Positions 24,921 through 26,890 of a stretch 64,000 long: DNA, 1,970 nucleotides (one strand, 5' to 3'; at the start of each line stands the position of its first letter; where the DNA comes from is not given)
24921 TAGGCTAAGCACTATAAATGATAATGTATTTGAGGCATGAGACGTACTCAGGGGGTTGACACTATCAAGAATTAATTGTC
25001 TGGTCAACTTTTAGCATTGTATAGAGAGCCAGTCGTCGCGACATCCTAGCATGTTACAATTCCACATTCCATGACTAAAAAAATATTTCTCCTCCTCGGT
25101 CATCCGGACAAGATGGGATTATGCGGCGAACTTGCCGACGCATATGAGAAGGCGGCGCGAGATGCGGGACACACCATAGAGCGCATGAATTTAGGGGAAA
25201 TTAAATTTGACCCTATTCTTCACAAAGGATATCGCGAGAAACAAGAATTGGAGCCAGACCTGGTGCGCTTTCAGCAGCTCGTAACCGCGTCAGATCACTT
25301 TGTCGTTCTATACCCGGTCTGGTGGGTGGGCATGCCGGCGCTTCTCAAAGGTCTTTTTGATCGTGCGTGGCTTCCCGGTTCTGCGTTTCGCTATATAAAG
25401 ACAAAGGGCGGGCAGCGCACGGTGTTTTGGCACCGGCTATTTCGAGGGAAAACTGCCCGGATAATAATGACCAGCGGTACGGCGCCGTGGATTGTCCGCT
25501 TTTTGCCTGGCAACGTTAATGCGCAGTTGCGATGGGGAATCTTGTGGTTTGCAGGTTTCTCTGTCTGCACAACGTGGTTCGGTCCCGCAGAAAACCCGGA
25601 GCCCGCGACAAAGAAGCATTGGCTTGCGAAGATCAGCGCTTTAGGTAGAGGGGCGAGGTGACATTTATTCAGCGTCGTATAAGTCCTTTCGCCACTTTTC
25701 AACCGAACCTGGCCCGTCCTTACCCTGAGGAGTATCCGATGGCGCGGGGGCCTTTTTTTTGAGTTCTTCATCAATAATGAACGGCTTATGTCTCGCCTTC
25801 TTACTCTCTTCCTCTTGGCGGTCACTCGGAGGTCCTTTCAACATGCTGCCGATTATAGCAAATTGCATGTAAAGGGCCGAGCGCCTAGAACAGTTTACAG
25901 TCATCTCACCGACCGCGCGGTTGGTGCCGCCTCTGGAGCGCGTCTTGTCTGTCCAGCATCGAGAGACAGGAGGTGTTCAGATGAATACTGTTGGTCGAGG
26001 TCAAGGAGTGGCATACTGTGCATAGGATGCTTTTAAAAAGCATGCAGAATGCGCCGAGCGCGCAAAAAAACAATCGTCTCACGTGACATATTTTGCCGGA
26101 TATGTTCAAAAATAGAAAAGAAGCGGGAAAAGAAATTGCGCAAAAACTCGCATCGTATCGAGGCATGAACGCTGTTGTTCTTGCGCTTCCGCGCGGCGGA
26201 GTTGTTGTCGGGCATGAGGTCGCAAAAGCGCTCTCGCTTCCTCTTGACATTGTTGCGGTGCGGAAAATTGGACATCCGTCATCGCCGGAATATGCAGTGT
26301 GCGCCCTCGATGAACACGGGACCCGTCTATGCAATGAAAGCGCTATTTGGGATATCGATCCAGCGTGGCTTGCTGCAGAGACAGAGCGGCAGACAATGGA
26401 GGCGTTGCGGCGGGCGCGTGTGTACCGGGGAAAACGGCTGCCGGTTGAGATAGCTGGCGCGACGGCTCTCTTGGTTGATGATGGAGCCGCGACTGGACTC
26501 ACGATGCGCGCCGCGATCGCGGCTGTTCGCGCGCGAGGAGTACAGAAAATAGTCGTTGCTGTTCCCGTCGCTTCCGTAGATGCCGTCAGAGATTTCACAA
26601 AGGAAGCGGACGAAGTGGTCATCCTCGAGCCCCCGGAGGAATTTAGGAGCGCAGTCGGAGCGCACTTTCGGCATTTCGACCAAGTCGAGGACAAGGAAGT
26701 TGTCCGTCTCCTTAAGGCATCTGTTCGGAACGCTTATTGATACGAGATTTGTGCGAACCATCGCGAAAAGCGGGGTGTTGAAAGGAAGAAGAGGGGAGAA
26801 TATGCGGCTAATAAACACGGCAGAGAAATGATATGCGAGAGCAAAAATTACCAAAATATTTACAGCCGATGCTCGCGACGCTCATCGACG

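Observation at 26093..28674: LigD-type NHEJ machinery split into separate ligase and primase-polymerase genes, preceded by a PRTase-domain gene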

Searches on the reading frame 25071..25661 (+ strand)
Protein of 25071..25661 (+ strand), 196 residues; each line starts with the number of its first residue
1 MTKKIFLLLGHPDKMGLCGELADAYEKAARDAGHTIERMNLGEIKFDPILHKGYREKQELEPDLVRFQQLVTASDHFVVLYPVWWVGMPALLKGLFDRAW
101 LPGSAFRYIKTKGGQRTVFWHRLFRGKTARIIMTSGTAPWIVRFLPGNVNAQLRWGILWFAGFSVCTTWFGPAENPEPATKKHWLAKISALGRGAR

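Call 3: search_protein_families(library=pfam, proteins=[window:25071-25661:+], max_evalue=0.01)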
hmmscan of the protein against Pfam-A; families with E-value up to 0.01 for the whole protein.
window:25071-25661:+ (196 aa): 2 families
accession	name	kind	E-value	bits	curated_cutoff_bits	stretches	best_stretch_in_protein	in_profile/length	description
PF02525.22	Flavodoxin_2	-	1.7e-27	96.9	27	1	3-169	1-173/198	Flavodoxin-like fold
PF03358.20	FMN_red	-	6.7e-14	52.2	24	1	4-136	2-116/152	NADPH-dependent FMN reductase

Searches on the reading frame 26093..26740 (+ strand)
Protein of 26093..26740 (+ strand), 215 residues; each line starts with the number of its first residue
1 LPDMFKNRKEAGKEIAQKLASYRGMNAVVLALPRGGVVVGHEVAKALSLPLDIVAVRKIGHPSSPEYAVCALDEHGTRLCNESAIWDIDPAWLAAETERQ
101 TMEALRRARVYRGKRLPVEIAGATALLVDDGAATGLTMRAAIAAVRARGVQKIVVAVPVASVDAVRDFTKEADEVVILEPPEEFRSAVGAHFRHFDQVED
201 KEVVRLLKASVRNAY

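Call 3: search_protein_families(library=pfam, proteins=[window:26093-26740:+], max_evalue=0.01)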
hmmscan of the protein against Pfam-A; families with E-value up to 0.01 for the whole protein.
window:26093-26740:+ (215 aa): 4 families
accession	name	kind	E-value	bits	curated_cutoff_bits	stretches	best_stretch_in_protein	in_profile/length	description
PF00156.33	Pribosyltran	-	2e-17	63.4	26.3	1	10-161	13-126/158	Phosphoribosyl transferase domain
PF14681.12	UPRTase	-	5e-06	26.6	27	1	114-177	112-177/206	Uracil phosphoribosyltransferase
PF02875.26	Mur_ligase_C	-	0.0062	17.8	28.4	0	125-199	12-105/127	Mur ligase, glutamate ligase domain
PF15609.12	PRTase_2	-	0.0096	15.9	28.8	0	124-162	121-159/188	Phosphoribosyl transferase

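Call 4: search_protein_families(library=ncbifam, proteins=[window:26093-26740:+], max_evalue=0.01)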
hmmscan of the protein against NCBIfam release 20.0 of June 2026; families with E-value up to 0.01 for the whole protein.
window:26093-26740:+ (215 aa): 16 families
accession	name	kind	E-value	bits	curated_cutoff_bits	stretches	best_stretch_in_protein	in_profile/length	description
TIGR01251.1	ribP_PPkin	subfamily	2.4e-09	36.5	113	1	110-177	198-268/309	ribose-phosphate diphosphokinase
TIGR01091.1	upp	equivalog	2.2e-07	30.8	208.35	1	109-177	110-177/207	uracil phosphoribosyltransferase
NF001097.0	PRK00129.1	equivalog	6.6e-06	26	114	1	113-177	115-179/209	uracil phosphoribosyltransferase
TIGR01367.1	pyrE_Therm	equivalog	3.5e-05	23.5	150.25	0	8-50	41-83/187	orotate phosphoribosyltransferase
NF003549.0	PRK05205.1-5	equivalog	3.6e-05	23.3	138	1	103-154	78-131/182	bifunctional pyr operon transcriptional regulator/uracil phosphoribosyltransferase PyrR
NF002095.0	PRK00934.1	equivalog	6.8e-05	22.2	296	1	118-176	201-262/287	ribose-phosphate diphosphokinase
NF002320.0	PRK01259.1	subfamily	0.00012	21.6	297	0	119-178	211-273/316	ribose-phosphate diphosphokinase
NF005537.0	PRK07199.1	subfamily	0.00015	21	322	1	119-168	208-259/301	ribose-phosphate diphosphokinase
NF006605.0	PRK09162.1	equivalog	0.00025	20.5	181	0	118-160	94-136/183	hypoxanthine-guanine phosphoribosyltransferase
NF003428.0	PRK04923.1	equivalog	0.00035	19.8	536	1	115-178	210-276/319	ribose-phosphate diphosphokinase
NF003545.0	PRK05205.1-1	equivalog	0.0006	19.3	140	1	113-143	80-110/171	bifunctional pyr operon transcriptional regulator/uracil phosphoribosyltransferase PyrR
NF003548.0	PRK05205.1-4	equivalog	0.0012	18.8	218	1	113-159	81-128/173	bifunctional pyr operon transcriptional regulator/uracil phosphoribosyltransferase PyrR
NF002636.0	PRK02304.1-5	equivalog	0.0019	17.7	125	0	122-162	117-156/176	adenine phosphoribosyltransferase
NF004689.0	PRK06031.1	equivalog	0.004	16.4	175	0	111-173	143-205/233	phosphoribosyltransferase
NF002844.0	PRK03092.1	equivalog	0.004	16.4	438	1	115-177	216-281/326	ribose-phosphate diphosphokinase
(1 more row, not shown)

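Call 34: search_solved_structures(query=window:26093-26740:+, show_alignments=2, max_evalue=0.01)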
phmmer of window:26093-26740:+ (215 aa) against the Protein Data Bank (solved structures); distinct sequences matched with E-value up to 0.01: 1.
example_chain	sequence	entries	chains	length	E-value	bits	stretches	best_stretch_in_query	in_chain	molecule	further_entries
1wd5_A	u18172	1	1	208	6.1e-37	130.5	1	5-207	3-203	hypothetical protein TT1426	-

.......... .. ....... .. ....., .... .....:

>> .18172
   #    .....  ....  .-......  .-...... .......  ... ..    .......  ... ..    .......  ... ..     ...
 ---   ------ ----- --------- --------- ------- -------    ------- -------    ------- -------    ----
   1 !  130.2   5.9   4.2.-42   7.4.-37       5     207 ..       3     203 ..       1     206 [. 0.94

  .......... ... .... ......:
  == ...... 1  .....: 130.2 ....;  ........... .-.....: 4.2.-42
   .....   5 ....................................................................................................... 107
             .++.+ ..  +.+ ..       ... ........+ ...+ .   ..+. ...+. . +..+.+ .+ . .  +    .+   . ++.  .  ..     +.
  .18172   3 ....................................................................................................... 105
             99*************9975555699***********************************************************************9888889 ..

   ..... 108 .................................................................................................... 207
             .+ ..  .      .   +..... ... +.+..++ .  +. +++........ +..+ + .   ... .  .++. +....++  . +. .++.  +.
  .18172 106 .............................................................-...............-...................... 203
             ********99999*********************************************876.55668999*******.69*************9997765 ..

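Call 65: search_protein_families(library=padloc, proteins=[window:26093-26740:+], max_evalue=0.01)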
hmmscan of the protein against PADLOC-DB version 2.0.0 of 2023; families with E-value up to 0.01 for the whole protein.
window:26093-26740:+ (215 aa): 0 families
